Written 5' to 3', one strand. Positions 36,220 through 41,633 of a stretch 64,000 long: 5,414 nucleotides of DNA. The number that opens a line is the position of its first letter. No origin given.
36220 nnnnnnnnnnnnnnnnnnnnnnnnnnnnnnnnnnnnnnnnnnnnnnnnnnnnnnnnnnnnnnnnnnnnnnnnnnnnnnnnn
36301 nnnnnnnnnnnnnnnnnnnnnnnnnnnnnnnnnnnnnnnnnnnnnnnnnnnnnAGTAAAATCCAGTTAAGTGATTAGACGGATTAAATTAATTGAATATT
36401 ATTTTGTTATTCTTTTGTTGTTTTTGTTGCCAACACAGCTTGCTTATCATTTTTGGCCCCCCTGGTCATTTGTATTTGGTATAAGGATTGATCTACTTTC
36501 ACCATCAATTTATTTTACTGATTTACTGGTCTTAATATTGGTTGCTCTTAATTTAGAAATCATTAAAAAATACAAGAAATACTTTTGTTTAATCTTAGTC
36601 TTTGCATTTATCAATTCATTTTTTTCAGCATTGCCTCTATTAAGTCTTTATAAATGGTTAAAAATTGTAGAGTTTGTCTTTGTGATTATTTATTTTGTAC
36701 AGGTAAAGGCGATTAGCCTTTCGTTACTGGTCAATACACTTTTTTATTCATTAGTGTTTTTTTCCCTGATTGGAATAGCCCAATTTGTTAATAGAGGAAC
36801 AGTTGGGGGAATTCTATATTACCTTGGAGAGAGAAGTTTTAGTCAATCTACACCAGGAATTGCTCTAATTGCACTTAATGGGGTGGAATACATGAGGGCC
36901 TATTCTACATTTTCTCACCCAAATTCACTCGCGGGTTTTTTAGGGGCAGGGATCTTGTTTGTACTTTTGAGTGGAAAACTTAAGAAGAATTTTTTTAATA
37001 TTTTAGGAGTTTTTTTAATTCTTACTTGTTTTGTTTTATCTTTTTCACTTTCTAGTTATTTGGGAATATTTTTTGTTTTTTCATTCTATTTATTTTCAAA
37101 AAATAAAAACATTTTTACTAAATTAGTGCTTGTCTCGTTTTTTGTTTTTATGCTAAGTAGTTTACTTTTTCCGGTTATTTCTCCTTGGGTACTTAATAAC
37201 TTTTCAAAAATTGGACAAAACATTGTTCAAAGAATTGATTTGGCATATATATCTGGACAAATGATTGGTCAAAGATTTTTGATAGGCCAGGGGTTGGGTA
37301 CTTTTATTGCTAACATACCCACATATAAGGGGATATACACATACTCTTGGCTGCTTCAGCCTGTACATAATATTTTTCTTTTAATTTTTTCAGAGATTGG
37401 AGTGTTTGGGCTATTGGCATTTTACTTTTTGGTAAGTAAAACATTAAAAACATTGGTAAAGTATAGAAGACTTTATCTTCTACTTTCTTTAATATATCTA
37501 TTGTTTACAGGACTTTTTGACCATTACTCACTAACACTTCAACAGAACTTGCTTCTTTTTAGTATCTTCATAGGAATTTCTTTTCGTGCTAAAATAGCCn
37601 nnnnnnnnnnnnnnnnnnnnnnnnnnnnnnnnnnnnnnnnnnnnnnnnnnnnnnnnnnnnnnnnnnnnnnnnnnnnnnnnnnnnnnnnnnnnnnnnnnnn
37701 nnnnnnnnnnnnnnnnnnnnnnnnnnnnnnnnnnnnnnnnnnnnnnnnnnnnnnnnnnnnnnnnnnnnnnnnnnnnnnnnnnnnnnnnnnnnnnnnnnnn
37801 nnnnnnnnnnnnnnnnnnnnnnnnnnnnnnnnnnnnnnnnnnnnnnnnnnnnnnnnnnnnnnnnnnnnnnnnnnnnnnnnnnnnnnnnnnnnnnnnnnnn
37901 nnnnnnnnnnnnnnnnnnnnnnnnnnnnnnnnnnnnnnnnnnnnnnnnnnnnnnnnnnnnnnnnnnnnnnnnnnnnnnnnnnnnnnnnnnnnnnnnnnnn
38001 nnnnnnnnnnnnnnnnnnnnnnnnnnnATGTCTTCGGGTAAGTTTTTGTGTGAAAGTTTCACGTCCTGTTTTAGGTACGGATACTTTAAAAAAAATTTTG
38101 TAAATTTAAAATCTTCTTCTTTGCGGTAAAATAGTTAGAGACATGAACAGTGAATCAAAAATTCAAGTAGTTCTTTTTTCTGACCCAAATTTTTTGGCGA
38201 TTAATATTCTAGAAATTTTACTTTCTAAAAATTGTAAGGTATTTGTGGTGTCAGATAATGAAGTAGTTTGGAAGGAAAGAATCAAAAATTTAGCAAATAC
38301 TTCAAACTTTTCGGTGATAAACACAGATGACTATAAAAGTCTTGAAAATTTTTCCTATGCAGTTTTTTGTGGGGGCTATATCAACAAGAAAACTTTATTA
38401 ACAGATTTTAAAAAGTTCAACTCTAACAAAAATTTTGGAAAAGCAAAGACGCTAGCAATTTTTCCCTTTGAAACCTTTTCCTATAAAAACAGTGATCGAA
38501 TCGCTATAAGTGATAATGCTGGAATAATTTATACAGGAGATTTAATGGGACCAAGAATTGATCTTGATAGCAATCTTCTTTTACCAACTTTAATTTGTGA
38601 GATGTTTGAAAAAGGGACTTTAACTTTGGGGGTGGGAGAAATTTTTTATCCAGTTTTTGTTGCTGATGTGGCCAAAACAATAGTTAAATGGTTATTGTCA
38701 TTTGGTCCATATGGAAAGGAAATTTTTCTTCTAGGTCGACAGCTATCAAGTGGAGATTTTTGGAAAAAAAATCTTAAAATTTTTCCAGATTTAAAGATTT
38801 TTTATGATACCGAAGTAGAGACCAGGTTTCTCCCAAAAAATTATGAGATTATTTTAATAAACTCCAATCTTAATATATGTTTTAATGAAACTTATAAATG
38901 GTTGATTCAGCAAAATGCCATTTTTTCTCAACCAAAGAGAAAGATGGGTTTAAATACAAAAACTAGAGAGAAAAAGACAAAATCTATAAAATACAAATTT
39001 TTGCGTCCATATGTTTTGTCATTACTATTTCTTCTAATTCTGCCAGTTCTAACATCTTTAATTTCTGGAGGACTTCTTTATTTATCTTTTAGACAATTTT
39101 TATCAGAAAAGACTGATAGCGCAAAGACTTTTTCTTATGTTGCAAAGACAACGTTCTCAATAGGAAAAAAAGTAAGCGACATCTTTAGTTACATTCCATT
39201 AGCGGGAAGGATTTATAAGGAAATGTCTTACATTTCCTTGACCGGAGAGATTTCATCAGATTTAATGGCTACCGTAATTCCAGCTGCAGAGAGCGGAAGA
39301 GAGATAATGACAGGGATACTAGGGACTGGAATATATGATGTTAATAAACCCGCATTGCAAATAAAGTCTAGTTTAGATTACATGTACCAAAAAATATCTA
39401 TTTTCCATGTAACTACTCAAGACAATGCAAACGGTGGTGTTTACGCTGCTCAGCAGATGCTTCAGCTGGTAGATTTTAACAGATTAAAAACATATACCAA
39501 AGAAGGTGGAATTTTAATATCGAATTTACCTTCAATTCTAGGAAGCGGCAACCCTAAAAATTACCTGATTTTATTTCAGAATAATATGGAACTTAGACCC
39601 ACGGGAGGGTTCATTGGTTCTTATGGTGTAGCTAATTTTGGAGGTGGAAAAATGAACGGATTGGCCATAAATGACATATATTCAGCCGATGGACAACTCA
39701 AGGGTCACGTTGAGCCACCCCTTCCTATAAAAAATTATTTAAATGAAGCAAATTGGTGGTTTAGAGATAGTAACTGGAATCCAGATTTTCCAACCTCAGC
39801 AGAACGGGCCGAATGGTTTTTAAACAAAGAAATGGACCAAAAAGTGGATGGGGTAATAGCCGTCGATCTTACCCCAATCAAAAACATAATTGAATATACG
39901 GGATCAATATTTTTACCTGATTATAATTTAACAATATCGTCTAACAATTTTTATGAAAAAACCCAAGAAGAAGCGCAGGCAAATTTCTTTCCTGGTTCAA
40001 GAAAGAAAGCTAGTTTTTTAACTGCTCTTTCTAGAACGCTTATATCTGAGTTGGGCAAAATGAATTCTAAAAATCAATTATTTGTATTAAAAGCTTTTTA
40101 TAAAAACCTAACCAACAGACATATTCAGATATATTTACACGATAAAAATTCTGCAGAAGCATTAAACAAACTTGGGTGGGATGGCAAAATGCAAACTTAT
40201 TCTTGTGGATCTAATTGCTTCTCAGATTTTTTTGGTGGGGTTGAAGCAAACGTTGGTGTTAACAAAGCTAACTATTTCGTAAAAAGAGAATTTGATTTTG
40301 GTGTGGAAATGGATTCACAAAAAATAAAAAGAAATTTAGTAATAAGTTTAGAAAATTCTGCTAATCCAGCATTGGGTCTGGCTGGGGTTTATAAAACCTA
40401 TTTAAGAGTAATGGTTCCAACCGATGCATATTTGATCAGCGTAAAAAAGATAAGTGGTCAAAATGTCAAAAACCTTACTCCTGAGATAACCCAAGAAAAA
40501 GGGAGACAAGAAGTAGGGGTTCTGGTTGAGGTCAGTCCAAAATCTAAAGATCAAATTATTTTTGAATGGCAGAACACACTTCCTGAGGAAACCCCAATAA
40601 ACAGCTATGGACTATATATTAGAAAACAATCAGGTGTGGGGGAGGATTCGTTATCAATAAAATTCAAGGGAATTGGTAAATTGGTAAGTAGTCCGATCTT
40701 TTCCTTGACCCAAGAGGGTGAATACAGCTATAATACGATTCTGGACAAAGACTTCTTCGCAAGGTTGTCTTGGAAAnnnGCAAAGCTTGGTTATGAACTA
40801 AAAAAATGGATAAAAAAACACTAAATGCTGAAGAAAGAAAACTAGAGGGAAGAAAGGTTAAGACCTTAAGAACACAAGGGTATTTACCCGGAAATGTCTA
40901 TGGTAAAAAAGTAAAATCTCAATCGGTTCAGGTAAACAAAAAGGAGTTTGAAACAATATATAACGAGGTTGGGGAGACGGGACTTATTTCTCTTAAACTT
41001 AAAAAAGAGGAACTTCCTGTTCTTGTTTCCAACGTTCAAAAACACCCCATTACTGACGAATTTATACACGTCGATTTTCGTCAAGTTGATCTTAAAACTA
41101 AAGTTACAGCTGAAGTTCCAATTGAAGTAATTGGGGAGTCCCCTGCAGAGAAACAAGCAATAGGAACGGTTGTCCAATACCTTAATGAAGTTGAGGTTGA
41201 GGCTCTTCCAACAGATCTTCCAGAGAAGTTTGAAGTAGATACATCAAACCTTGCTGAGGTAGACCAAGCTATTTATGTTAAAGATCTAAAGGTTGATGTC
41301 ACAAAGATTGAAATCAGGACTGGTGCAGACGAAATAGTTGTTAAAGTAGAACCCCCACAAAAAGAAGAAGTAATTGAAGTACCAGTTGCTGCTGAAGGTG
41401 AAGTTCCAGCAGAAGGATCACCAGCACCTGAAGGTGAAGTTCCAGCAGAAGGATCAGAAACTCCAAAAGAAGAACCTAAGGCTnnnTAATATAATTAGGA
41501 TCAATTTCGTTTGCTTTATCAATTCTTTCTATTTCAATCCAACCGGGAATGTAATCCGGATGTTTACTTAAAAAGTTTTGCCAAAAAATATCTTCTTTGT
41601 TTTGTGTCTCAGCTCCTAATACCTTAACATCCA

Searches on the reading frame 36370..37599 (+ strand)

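Call 42: search_protein_families(library=pfam, proteins=[window:36370-37599:+], max_evalue=0.001)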
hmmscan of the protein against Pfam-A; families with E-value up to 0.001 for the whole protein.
window:36370-37599:+ (410 aa): 1 family
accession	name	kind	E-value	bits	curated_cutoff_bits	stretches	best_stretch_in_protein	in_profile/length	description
PF04932.20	Wzy_C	-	1.4e-09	38.3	31.7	1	213-352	2-149/149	O-Antigen ligase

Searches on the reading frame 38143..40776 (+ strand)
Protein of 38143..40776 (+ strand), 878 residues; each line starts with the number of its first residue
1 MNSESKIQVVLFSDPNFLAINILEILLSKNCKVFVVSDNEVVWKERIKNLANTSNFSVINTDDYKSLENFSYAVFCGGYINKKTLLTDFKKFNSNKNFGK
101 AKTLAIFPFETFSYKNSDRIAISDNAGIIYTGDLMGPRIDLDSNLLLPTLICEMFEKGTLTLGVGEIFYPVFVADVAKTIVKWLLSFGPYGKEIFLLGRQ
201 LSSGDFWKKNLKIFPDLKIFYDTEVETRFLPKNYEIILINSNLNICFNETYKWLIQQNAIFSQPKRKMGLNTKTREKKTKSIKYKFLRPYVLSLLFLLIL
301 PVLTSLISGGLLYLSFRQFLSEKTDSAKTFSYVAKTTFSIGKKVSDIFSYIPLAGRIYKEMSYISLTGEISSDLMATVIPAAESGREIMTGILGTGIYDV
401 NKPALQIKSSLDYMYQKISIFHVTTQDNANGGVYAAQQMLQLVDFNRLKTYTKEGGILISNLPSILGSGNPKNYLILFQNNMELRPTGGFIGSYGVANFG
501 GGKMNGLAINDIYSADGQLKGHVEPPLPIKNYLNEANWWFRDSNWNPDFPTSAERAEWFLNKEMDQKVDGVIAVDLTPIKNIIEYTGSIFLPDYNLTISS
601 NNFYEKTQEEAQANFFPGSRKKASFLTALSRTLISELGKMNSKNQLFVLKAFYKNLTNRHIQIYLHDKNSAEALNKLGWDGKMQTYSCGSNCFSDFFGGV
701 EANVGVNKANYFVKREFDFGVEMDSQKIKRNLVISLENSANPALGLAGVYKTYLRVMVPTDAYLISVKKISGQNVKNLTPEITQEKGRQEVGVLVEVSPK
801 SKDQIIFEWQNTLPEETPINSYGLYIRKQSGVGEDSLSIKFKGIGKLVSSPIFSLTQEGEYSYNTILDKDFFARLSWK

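Call 42: search_protein_families(library=pfam, proteins=[window:38143-40776:+], max_evalue=0.001)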
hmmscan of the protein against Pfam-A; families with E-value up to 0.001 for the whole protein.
window:38143-40776:+ (878 aa): 1 family
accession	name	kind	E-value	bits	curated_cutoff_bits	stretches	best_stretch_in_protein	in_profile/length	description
PF13196.11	DUF4012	-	2.6e-26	93.3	28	1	471-610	3-142/144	Protein of unknown function (DUF4012)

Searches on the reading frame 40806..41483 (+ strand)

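Call 42: search_protein_families(library=pfam, proteins=[window:40806-41483:+], max_evalue=0.001)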
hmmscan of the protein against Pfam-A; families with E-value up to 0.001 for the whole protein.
window:40806-41483:+ (226 aa): 2 families
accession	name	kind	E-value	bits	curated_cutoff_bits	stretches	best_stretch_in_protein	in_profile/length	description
PF01386.24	Ribosomal_L25p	-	1.1e-21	77.5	23.6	1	6-91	1-82/82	Ribosomal L25p family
PF14693.11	Ribosomal_TL5_C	-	5.5e-18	65.5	27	1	99-185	1-84/84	Ribosomal protein TL5, C-terminal domain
